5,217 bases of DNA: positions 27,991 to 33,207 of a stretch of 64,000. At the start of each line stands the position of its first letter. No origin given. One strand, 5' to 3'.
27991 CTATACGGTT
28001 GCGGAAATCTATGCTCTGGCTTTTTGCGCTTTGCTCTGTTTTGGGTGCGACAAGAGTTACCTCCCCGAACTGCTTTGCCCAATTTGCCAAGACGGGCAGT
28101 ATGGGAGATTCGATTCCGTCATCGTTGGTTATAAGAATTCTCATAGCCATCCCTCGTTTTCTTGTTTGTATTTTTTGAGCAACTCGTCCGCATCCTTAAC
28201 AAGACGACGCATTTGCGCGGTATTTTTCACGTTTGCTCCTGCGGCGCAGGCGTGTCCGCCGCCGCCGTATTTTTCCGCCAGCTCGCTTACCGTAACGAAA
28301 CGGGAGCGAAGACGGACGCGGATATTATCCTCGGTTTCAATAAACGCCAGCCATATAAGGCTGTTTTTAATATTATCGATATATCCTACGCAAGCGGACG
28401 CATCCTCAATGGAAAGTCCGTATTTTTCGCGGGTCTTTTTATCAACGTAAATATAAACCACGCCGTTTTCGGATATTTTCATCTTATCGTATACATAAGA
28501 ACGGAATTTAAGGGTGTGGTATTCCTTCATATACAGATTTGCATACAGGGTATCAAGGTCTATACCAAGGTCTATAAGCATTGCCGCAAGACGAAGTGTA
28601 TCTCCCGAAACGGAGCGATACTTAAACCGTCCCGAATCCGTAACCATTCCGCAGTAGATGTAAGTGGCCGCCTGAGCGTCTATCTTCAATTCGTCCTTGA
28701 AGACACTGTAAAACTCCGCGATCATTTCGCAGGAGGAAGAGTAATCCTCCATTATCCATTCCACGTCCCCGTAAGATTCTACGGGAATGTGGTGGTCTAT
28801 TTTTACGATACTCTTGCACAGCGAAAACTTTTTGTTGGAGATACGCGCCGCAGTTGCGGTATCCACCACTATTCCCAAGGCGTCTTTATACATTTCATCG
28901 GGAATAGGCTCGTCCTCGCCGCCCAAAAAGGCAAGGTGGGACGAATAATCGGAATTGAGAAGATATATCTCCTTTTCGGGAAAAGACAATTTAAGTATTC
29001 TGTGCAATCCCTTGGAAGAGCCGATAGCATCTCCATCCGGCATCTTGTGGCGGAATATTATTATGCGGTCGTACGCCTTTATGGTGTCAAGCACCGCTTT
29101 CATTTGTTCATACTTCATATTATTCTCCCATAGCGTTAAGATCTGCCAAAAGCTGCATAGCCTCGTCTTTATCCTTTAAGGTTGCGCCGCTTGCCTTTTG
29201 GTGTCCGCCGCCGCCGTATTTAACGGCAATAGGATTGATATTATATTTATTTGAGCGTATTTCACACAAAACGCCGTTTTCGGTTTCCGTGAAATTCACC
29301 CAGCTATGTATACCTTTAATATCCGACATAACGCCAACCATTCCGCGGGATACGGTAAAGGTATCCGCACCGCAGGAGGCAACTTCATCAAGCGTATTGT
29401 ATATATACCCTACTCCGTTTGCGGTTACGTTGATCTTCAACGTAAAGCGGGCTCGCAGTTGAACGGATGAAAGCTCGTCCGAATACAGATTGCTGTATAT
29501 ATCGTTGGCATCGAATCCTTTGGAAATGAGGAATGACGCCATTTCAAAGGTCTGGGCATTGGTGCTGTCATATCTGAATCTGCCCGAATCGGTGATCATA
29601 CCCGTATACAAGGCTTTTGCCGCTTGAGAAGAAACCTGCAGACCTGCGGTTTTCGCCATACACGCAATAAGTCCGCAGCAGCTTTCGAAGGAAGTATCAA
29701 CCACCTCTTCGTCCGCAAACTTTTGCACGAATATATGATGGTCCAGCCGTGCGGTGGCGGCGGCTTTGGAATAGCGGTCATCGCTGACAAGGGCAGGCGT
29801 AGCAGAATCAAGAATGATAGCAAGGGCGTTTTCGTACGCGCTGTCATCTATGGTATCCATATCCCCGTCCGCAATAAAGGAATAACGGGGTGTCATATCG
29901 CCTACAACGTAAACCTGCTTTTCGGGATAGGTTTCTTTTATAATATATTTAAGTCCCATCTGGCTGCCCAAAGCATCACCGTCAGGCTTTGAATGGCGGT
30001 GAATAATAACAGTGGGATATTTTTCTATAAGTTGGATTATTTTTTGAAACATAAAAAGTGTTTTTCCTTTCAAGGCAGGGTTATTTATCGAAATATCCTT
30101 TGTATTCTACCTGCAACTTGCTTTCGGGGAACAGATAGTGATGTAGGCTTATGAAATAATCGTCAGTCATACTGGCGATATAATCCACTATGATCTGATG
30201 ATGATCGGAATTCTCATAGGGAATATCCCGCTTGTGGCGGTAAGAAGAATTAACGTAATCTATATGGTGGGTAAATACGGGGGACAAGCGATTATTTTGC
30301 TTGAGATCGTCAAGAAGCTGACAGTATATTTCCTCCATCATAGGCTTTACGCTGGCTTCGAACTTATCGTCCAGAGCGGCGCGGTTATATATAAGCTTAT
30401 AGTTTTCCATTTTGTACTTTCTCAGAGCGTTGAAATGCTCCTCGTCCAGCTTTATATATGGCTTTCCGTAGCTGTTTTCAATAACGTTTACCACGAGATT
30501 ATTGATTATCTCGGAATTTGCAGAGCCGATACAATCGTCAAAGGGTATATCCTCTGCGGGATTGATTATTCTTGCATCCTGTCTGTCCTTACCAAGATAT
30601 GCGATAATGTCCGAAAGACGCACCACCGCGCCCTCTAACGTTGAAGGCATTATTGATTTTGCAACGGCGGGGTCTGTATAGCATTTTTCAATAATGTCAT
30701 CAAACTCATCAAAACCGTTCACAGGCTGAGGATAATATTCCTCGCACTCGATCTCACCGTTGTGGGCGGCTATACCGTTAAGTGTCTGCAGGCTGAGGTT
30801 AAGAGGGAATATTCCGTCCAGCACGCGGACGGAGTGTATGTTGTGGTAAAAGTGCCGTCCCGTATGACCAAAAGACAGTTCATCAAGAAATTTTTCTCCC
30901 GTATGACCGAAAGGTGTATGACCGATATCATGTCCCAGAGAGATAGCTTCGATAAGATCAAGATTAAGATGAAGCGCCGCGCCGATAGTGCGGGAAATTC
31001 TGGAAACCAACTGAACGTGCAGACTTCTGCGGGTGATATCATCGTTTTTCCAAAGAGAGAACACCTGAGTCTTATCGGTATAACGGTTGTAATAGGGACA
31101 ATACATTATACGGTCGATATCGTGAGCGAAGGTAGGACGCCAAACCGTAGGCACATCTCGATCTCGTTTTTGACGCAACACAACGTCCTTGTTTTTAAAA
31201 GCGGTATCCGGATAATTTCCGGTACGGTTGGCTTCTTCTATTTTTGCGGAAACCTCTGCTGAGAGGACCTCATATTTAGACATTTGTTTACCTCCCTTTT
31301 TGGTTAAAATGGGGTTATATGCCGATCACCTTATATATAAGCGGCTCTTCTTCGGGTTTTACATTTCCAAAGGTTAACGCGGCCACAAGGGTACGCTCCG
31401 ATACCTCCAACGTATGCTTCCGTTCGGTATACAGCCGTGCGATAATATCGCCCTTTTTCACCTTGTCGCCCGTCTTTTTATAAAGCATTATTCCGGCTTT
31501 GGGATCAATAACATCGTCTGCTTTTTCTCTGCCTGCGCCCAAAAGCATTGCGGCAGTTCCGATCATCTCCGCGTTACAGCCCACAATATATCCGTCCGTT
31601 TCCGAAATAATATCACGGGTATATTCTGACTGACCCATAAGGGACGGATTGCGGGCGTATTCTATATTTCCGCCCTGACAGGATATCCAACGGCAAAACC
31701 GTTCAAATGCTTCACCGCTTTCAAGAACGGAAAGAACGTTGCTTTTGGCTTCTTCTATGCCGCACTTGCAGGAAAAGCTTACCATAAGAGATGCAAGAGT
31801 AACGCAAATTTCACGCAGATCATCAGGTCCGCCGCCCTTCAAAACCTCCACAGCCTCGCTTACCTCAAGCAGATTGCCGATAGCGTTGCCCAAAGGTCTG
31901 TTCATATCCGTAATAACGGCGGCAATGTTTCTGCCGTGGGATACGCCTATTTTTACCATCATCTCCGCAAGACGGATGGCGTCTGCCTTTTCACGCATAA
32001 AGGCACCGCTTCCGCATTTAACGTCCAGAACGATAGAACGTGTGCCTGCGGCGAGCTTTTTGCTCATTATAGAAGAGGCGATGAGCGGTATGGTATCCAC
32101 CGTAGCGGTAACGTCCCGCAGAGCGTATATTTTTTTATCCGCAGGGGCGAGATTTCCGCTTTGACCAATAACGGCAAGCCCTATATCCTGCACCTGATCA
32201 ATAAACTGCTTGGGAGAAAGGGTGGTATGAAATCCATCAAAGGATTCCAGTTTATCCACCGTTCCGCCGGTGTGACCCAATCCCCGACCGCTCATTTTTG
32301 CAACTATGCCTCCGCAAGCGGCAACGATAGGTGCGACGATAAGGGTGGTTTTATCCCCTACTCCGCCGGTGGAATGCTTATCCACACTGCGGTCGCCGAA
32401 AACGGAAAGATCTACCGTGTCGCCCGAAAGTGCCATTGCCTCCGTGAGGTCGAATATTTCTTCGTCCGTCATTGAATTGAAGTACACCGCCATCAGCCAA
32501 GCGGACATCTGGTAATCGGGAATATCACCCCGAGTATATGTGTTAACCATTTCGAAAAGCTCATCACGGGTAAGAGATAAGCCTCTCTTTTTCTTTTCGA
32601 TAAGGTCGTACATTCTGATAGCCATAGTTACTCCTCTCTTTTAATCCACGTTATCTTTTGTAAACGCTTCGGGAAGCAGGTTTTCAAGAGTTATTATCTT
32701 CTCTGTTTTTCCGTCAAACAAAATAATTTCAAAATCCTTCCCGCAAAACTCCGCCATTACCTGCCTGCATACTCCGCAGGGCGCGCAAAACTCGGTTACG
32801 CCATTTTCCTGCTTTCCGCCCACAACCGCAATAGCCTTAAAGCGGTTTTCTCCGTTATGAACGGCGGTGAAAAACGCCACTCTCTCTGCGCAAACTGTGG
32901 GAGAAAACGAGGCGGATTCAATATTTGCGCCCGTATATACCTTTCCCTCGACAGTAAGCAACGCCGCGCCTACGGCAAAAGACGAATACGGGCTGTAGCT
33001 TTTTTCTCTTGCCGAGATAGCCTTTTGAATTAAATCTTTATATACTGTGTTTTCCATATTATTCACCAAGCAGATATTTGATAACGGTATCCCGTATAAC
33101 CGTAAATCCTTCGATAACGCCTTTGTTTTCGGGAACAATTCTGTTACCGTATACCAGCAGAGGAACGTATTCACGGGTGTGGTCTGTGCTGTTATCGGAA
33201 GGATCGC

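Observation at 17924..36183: Candidate extracellular nucleic-acid foraging locus: a secreted-nuclease/ABC-import operon converging on a ten-gene nucleotide-to-central-metabolism operon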

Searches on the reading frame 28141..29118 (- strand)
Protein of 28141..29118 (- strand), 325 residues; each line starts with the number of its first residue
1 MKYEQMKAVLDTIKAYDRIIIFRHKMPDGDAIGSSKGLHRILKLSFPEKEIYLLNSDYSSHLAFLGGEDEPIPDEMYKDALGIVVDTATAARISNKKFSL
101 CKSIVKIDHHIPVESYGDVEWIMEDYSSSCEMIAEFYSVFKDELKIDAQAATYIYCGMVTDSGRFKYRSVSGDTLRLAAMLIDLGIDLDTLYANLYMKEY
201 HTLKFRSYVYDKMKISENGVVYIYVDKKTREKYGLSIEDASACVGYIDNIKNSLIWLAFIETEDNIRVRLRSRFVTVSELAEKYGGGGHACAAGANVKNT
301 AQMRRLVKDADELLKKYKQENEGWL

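Call 4: search_protein_families(library=pfam, proteins=[window:28141-29118:-], max_evalue=0.01)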
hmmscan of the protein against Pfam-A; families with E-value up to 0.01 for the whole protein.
window:28141-29118:- (325 aa): 2 families
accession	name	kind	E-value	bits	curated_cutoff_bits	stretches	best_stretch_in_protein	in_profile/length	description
PF01368.27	DHH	-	1.1e-16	61.7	28.1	1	18-158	1-125/125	DHH family, N-terminal domain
PF02272.25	DHHA1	-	1.4e-14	54.8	25.9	1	220-316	4-102/102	DHHA1 domain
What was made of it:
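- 28141..29118 (-): NrnA-like DHH/DHHA1 phosphodiesterase (a). DHH and DHHA1 (call 4).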

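Call 6: search_protein_families(library=ncbifam, proteins=[window:28141-29118:-], max_evalue=0.001)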
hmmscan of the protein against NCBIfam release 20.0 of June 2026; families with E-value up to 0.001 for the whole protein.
window:28141-29118:- (325 aa): 4 families
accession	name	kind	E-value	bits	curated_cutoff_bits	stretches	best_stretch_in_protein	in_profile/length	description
NF053633.1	OlncasPapPhNrnA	equivalog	4.2e-73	246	350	1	1-314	1-315/317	bifunctional oligoribonuclease/PAP phosphatase NrnA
NF011110.0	PRK14538.1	equivalog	1.3e-18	66.5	707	1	78-315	445-679/838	putative bifunctional signaling protein/50S ribosomal protein L9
NF041569.1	A-tRNAntase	equivalog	1.3e-08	33.6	1440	1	84-307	70-295/880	A-adding tRNA nucleotidyltransferase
NF003877.0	PRK05427.1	equivalog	0.00027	20.5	283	1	18-195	3-183/308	manganese-dependent inorganic pyrophosphatase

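Call 90: search_solved_structures(query=window:28141-29118:-, max_evalue=0.00001)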
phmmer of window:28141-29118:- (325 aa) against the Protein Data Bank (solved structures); distinct sequences matched with E-value up to 0.00001: 17.
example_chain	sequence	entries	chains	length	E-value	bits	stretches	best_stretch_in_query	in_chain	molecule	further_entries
5j21_A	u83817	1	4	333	1.1e-62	215.3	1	8-317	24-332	Bifunctional oligoribonuclease and PAP phosphatase NrnA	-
5ipp_A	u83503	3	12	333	2.8e-61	210.7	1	8-317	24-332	Bifunctional oligoribonuclease and PAP phosphatase NrnA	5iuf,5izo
8iu7_A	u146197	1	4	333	1.8e-55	191.6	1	8-306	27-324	Bifunctional oligoribonuclease and PAP phosphatase NrnA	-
3dev_A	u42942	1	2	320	3e-52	181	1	8-309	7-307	SH1221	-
5o1u_A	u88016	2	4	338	5.6e-28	101.3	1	7-320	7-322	Phosphodiesterase | TmPDE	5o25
5o4z_A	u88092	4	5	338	1.3e-26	96.8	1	7-320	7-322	DHH/DHHA1-type phosphodiesterase TM1595 | phosphodiesterase TM1595 | phosphodiesterase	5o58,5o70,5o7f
3w5w_A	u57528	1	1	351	4.2e-21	78.7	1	15-318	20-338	Putative exopolyphosphatase-related protein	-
4py9_A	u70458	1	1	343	4.2e-21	78.7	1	15-318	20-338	Putative exopolyphosphatase-related protein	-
9wbu_B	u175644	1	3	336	2.1e-19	73.2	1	13-297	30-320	Bifunctional oligoribonuclease and PAP phosphatase NrnA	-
5jju_A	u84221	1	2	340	2.1e-19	73.1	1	13-297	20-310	Uncharacterized protein Rv2837c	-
5cet_A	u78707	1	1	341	2.1e-19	73.1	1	13-297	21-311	Bifunctional oligoribonuclease and PAP phosphatase NrnA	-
9r7o_A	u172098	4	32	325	2.9e-18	69.4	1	6-300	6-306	DHH family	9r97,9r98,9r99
8ioo_A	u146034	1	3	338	6.2e-18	68.3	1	6-304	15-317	RecJ-like protein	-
4ls9_A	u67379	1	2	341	7.7e-18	68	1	9-301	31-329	DHH family protein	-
5xsi_A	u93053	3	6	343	5.3e-14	55.4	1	8-301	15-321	Phosphodiesterase acting on cyclic dinucleotides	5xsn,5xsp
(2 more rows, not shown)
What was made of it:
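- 28141..29118 (-): PDB match to B. subtilis NrnA 5j21 at E=1.1e-62 (call 90).
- On NrnA (DHH/DHHA1 nanoRNase / pAp phosphatase): PDB 5j21 at E=1.1e-62 for copy a (call 90).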

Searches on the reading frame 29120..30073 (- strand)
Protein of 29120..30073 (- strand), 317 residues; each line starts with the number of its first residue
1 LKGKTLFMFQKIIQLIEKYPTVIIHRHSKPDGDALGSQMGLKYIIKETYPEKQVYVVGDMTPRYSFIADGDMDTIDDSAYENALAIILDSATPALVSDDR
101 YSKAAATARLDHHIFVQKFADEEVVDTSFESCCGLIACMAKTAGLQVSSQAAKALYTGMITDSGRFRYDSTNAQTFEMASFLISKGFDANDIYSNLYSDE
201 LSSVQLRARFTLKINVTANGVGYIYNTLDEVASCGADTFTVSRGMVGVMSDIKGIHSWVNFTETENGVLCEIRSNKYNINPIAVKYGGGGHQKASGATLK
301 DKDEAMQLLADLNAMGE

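Call 4: search_protein_families(library=pfam, proteins=[window:29120-30073:-], max_evalue=0.01)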
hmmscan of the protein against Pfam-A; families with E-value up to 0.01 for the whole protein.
window:29120-30073:- (317 aa): 2 families
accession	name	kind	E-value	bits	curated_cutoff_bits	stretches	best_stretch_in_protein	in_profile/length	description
PF01368.27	DHH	-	1.8e-11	44.8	28.1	1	22-159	2-125/125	DHH family, N-terminal domain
PF02272.25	DHHA1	-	1.2e-09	39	25.9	1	241-313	17-97/102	DHHA1 domain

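Call 6: search_protein_families(library=ncbifam, proteins=[window:29120-30073:-], max_evalue=0.001)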
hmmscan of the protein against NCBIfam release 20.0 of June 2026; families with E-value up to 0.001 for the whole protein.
window:29120-30073:- (317 aa): 4 families
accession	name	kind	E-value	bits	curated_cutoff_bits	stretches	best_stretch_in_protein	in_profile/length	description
NF053633.1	OlncasPapPhNrnA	equivalog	6.2e-68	229.1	350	1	9-313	6-312/317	bifunctional oligoribonuclease/PAP phosphatase NrnA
NF011110.0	PRK14538.1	equivalog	6.4e-10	37.8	707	1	10-303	358-666/838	putative bifunctional signaling protein/50S ribosomal protein L9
NF041569.1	A-tRNAntase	equivalog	1.5e-08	33.3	1440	1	130-313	117-298/880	A-adding tRNA nucleotidyltransferase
NF003877.0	PRK05427.1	equivalog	3e-06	26.9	283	1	23-182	5-168/308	manganese-dependent inorganic pyrophosphatase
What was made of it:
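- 29120..30073 (-): NrnA-like DHH/DHHA1 phosphodiesterase (b). The probable start is 30052. NCBIfam NrnA at E=6.2e-68, below the cutoff (call 6).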

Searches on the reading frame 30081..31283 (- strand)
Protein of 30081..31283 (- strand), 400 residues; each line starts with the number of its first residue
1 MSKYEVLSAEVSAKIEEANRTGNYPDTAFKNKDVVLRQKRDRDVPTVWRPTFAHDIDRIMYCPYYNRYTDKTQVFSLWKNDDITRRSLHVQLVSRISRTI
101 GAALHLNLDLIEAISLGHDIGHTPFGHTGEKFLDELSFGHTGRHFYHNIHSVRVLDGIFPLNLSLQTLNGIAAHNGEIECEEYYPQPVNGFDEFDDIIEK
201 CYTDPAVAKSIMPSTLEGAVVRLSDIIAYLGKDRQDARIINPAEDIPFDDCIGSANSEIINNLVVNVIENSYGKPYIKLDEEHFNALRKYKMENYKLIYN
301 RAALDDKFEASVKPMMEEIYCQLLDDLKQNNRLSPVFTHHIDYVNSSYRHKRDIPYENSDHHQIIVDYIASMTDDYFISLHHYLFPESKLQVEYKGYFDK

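Call 4: search_protein_families(library=pfam, proteins=[window:30081-31283:-], max_evalue=0.01)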
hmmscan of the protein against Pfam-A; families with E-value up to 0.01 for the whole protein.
window:30081-31283:- (400 aa): 2 families
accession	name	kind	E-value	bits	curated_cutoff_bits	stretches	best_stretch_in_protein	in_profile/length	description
PF01966.28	HD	-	9.9e-09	35.9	22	1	89-228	4-114/116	HD domain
PF13286.11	HD_assoc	-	1.3e-05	26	22.2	1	347-382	56-90/91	Phosphohydrolase-associated domain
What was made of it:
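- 30081..31283 (-): HD-domain protein resembling dNTP triphosphohydrolases. HD and HD_assoc (call 4).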

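Call 6: search_protein_families(library=ncbifam, proteins=[window:30081-31283:-], max_evalue=0.001)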
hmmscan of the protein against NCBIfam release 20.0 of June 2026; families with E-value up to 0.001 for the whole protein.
window:30081-31283:- (400 aa): 11 families
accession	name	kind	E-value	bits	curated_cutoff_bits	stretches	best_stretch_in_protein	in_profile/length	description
NF002327.0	PRK01286.1-2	equivalog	3.8e-57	193.9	393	2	24-177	16-167/345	deoxyguanosinetriphosphate triphosphohydrolase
NF002329.0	PRK01286.1-4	equivalog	3.5e-40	138.3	494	2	36-177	27-166/342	deoxyguanosinetriphosphate triphosphohydrolase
TIGR01353.1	dGTP_triPase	subfamily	1.5e-36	126.8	152.35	2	48-237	1-215/389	dGTP triphosphohydrolase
NF002326.0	PRK01286.1-1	equivalog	1.5e-33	116.7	390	1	37-233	20-203/379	deoxyguanosinetriphosphate triphosphohydrolase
NF002328.0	PRK01286.1-3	equivalog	8.3e-29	100.7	467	1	46-182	35-176/404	deoxyguanosinetriphosphate triphosphohydrolase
NF002330.0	PRK01286.1-5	equivalog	3.2e-27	95.7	511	1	37-236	13-204/384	deoxyguanosinetriphosphate triphosphohydrolase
NF002829.0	PRK03007.1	equivalog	1.6e-25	89.9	385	1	28-158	9-137/425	deoxyguanosinetriphosphate triphosphohydrolase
NF041026.1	antiphage_dGTPase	exception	8.2e-20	71.3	400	1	39-158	6-134/425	anti-phage deoxyguanosine triphosphatase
NF003701.1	PRK05318.1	subfamily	1.4e-17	63.7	383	1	46-156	14-134/426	anti-phage deoxyguanosine triphosphatase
NF002205.0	PRK01096.1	equivalog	1.6e-14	53.9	439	1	41-135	17-127/444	deoxyguanosinetriphosphate triphosphohydrolase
NF003429.0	PRK04926.1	equivalog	3.3e-09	36.1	405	1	51-134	31-133/500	dGTPase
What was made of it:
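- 30081..31283 (-): NCBIfam dGTPase models match but below their cutoffs (call 6).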

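Call 89: search_solved_structures(query=window:30081-31283:-, max_evalue=0.00001)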
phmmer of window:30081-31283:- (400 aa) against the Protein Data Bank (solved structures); distinct sequences matched with E-value up to 0.00001: 15.
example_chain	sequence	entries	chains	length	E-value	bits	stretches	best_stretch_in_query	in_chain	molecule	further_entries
2dqb_A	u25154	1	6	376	6.7e-26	94.7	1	39-176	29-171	Deoxyguanosinetriphosphate triphosphohydrolase, putative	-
9p8t_A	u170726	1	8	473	2.5e-13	53.3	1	46-138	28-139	DNTP triphosphohydrolase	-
9p8s_A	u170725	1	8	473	2.7e-13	53.2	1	46-109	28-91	DNTP triphosphohydrolase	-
9p8w_A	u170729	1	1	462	1.2e-12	51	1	45-155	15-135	Deoxyguanosinetriphosphate triphosphohydrolase-like protein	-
9p8u_A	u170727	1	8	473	2.7e-11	46.6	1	46-136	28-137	DNTP triphosphohydrolase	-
9p8v_A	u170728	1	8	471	2.9e-11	46.5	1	46-136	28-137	DNTP triphosphohydrolase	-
9vwa_A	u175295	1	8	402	4.9e-11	45.8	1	43-237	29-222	Deoxyguanosinetriphosphate triphosphohydrolase-like protein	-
7lwz_B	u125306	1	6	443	9.1e-10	41.6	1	49-172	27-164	Deoxyguanosinetriphosphate triphosphohydrolase-like protein 1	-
9vwc_A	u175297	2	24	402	1.2e-09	41.2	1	43-237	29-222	Deoxyguanosinetriphosphate triphosphohydrolase-like protein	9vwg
3bg2_A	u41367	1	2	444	6e-08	35.6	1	49-147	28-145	DGTP triphosphohydrolase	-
7tu0_A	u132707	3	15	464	6.2e-08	35.5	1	49-147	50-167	dGTP triphosphohydrolase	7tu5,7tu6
7tu1_A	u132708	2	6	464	4e-07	32.9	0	49-147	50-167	dGTP triphosphohydrolase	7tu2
7tu7_A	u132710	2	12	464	1.4e-06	31.1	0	49-147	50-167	dGTP triphosphohydrolase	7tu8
2pgs_A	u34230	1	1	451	3.3e-06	29.9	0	47-133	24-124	Putative deoxyguanosinetriphosphate triphosphohydrolase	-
7tu3_A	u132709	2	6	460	7.7e-06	28.7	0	49-147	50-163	dGTP triphosphohydrolase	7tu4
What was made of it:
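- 30081..31283 (-): Best PDB hit is 2dqb at E=6.7e-26 (call 89).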

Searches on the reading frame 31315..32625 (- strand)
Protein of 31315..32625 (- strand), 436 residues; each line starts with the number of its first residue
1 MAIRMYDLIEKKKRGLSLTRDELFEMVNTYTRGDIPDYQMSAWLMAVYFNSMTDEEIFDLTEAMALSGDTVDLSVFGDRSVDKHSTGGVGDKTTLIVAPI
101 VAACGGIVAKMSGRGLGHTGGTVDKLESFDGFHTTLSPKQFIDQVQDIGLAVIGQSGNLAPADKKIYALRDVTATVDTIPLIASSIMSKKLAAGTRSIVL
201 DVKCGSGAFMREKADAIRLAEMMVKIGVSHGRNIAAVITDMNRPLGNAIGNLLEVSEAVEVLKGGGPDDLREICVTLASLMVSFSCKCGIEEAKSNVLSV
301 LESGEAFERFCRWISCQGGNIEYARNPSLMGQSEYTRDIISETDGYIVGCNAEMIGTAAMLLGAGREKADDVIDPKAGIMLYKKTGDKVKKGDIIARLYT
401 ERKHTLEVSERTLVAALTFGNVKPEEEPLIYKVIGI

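Call 4: search_protein_families(library=pfam, proteins=[window:31315-32625:-], max_evalue=0.01)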
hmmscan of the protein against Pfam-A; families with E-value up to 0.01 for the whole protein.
window:31315-32625:- (436 aa): 3 families
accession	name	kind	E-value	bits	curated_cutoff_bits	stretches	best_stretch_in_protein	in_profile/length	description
PF00591.27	Glycos_transf_3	-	1.3e-40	140.1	27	1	79-306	3-252/253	Glycosyl transferase family, a/b domain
PF07831.19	PYNP_C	-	5.7e-22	77.6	27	1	346-411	1-66/75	Pyrimidine nucleoside phosphorylase C-terminal domain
PF02885.22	Glycos_trans_3N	-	7.3e-21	74.1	26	1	7-67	2-62/63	Glycosyl transferase family, helical bundle domain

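Call 75: search_protein_families(library=ncbifam, proteins=[window:31315-32625:-], max_evalue=0.00001)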
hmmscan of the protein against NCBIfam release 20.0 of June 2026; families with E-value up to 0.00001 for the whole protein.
window:31315-32625:- (436 aa): 9 families
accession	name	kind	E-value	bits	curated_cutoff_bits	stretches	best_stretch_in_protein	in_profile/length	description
TIGR02644.1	Y_phosphoryl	subfamily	2.6e-168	560.2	409.05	1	5-416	1-413/417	pyrimidine-nucleoside phosphorylase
NF004747.0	PRK06078.1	equivalog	8.4e-163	541.9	559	1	3-411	1-410/434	pyrimidine-nucleoside phosphorylase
NF004490.0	PRK05820.1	equivalog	2.4e-154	514.2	269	1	4-434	4-437/439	thymidine phosphorylase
TIGR02643.1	T_phosphoryl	equivalog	2.6e-123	412.2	570.7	1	7-434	5-437/437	thymidine phosphorylase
TIGR02645.1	ARCH_P_rylase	hypoth_equivalog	3e-76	256.8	434.6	1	8-409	89-479/493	putative thymidine phosphorylase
TIGR03327.1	AMP_phos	equivalog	3.6e-75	253.4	535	1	7-408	89-479/500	AMP phosphorylase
NF003338.0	PRK04350.1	subfamily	3.7e-75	253.2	434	1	7-411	94-484/502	thymidine phosphorylase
TIGR01245.1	trpD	equivalog_domain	5.1e-11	42.4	199.05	1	16-150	8-143/330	anthranilate phosphoribosyltransferase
NF011201.0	PRK14607.1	equivalog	6.7e-11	41.5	670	1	3-153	193-343/534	bifunctional anthranilate synthase component II/anthranilate phosphoribosyltransferase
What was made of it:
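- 31315..32625 (-): Pyrimidine-nucleoside phosphorylase (Pdp). TIGR02644, 560 bits against a cutoff of 409 (call 75).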

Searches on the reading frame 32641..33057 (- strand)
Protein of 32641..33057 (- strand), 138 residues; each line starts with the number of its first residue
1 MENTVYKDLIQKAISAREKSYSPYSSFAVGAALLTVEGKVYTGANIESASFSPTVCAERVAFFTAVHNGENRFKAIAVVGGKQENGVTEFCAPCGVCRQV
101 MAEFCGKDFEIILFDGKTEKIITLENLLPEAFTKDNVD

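Call 75: search_protein_families(library=ncbifam, proteins=[window:32641-33057:-], max_evalue=0.00001)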
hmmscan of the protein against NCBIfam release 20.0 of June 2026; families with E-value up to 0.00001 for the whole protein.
window:32641-33057:- (138 aa): 7 families
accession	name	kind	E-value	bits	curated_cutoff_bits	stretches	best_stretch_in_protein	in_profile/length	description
NF004064.0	PRK05578.1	equivalog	1.8e-41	141.3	74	1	3-136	3-127/130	cytidine deaminase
TIGR01354.1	cyt_deam_tetra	equivalog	2.3e-41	141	113.65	1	8-136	2-125/126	cytidine deaminase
NF009076.0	PRK12411.1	equivalog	8.4e-36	122.9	216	1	7-136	4-129/132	cytidine deaminase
TIGR01355.1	cyt_deam_dimer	equivalog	4.7e-22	78.6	275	2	7-76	175-245/283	cytidine deaminase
NF005314.0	PRK06848.1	equivalog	9.1e-20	71.1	131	1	7-135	8-137/139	cytidine deaminase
NF006537.0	PRK09027.1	equivalog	6.1e-18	65.2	153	1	7-74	190-257/295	cytidine deaminase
NF006155.0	PRK08298.1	equivalog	8.9e-10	38.7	129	1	7-129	5-126/136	cytidine deaminase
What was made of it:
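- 32641..33057 (-): Cytidine deaminase (Cdd). TIGR01354, 141 bits against a cutoff of 114 (call 75).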
